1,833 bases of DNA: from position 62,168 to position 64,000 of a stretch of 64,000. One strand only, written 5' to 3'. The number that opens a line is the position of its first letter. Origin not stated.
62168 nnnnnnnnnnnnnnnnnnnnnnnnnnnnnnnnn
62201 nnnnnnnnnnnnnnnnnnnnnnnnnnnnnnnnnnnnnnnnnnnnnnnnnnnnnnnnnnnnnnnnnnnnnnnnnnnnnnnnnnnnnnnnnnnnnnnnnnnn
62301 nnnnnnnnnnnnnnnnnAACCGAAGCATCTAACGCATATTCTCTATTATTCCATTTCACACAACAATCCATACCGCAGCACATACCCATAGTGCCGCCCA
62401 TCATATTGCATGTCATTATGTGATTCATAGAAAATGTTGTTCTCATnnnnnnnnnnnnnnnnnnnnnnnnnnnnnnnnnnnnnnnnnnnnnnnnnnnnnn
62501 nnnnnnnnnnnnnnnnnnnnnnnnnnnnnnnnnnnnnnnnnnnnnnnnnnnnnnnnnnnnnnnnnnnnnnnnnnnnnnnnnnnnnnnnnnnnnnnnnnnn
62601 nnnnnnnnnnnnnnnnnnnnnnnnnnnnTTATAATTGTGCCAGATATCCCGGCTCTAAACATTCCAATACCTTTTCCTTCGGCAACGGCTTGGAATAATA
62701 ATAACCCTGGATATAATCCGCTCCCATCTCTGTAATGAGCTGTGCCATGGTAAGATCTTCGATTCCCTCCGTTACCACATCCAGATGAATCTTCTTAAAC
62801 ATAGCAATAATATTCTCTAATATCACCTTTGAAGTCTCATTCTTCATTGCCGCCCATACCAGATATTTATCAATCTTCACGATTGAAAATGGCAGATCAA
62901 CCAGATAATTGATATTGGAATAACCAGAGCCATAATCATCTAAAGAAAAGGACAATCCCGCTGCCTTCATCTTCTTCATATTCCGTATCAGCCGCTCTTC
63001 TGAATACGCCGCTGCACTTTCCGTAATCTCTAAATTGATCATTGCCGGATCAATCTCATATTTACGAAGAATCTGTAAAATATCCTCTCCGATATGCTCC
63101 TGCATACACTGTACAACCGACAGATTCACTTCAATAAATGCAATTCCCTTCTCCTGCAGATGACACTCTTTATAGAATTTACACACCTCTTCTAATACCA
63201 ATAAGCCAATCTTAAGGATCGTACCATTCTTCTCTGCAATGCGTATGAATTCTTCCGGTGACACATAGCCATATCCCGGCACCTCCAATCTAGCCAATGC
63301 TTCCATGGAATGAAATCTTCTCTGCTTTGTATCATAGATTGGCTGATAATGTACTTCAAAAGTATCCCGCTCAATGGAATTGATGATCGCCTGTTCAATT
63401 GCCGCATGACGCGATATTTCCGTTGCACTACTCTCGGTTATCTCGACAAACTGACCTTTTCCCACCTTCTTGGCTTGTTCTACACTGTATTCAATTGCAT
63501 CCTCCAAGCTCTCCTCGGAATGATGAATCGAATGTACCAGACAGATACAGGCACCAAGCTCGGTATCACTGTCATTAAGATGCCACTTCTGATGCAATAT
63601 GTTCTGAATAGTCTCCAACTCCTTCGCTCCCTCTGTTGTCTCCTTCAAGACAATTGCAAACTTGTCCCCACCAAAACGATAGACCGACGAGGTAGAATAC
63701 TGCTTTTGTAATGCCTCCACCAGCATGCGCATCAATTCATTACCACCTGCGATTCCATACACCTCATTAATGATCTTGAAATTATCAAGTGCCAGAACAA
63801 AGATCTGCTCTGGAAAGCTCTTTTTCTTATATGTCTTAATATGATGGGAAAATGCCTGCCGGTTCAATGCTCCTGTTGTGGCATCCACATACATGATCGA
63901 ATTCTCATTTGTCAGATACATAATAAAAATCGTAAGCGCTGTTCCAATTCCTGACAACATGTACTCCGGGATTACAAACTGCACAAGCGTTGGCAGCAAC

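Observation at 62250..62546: Met/Cys-rich leader peptide plus terminator upstream of metNIQ: candidate ribosome-mediated sulfur-amino-acid attenuator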

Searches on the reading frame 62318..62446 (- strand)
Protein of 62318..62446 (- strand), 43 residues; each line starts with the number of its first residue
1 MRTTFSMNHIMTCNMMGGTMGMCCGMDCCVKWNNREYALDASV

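Call 8: find_homologous_proteins(query=window:62318-62446:-, max_evalue=10)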
Query seq(43 aa) (43 aa): 6 proteins with E <= 10 among 6 candidates.
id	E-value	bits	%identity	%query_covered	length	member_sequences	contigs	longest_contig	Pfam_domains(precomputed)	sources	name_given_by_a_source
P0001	4.4e-17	77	89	100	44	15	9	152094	-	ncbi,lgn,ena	-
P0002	1.3e-16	76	86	100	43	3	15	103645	-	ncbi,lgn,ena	-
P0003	1.9e-16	75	86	100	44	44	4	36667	-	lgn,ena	-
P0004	1.1e-14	70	82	100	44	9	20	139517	-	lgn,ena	-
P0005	6.4e-12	61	77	100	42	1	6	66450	-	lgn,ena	-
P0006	2.1e-11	60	77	72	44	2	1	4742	-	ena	-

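Call 44: search_protein_families(library=pfam, proteins=[window:62318-62446:-], max_evalue=0.01)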
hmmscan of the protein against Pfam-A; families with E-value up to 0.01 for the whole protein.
seq(43 aa): 0 families

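Call 49: list_cluster_members(proteins=[window:62318-62446:-, P0001, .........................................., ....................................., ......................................, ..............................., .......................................])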
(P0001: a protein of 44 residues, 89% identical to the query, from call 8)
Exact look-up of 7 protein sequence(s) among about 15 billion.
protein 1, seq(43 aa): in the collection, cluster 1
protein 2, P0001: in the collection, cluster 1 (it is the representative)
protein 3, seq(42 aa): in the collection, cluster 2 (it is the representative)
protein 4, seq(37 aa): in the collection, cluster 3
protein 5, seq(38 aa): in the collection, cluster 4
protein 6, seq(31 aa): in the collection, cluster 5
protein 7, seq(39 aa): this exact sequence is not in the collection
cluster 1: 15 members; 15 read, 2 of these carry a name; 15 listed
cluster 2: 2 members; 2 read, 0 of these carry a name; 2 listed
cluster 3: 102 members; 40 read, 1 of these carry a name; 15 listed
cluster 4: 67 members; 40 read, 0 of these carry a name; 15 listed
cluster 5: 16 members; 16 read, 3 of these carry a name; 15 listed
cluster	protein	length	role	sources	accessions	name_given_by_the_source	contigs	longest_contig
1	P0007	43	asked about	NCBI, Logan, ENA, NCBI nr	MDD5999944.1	MAG: hypothetical protein PUC55_09635 [Lachnospiraceae bacterium] | hypothetical protein [Lachnospiraceae bacterium]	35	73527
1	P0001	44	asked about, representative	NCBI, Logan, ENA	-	-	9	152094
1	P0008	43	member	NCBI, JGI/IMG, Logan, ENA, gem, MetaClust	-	\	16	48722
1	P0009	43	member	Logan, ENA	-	-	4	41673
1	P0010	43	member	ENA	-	-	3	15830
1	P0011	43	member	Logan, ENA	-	-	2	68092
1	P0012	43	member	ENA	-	-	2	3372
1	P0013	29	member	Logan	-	-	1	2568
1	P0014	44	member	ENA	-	-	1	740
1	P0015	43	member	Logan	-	-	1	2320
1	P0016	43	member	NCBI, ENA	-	-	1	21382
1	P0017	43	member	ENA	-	-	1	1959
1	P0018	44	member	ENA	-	-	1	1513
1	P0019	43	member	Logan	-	-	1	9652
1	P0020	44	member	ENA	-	-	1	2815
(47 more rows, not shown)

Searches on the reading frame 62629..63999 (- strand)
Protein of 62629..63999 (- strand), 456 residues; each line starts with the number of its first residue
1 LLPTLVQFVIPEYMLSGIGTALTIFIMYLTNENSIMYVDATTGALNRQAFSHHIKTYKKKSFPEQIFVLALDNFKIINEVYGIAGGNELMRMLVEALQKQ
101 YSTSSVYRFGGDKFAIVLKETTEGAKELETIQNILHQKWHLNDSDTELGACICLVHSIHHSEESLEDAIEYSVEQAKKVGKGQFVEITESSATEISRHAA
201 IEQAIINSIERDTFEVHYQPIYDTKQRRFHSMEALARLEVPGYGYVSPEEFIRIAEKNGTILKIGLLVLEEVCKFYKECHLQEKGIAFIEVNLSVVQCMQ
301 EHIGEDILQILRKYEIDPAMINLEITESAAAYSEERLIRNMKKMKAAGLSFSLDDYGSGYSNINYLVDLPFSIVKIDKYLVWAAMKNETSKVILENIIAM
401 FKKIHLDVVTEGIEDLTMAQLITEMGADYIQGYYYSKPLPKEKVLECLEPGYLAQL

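Call 44: search_protein_families(library=pfam, proteins=[window:62629-63999:-], max_evalue=0.01)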
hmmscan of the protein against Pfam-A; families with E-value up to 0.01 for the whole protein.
window:62629-63999:- (456 aa): 3 families
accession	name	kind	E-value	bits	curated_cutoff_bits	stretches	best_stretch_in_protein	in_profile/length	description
PF00563.25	EAL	-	1.1e-58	198.9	31.3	1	204-438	3-236/236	EAL domain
PF00990.26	GGDEF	-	3.3e-16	59.9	23.8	1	37-180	2-158/161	Diguanylate cyclase, GGDEF domain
PF01257.25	2Fe-2S_thioredx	-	0.0049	17.2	24.8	0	226-302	10-80/145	Thioredoxin-like [2Fe-2S] ferredoxin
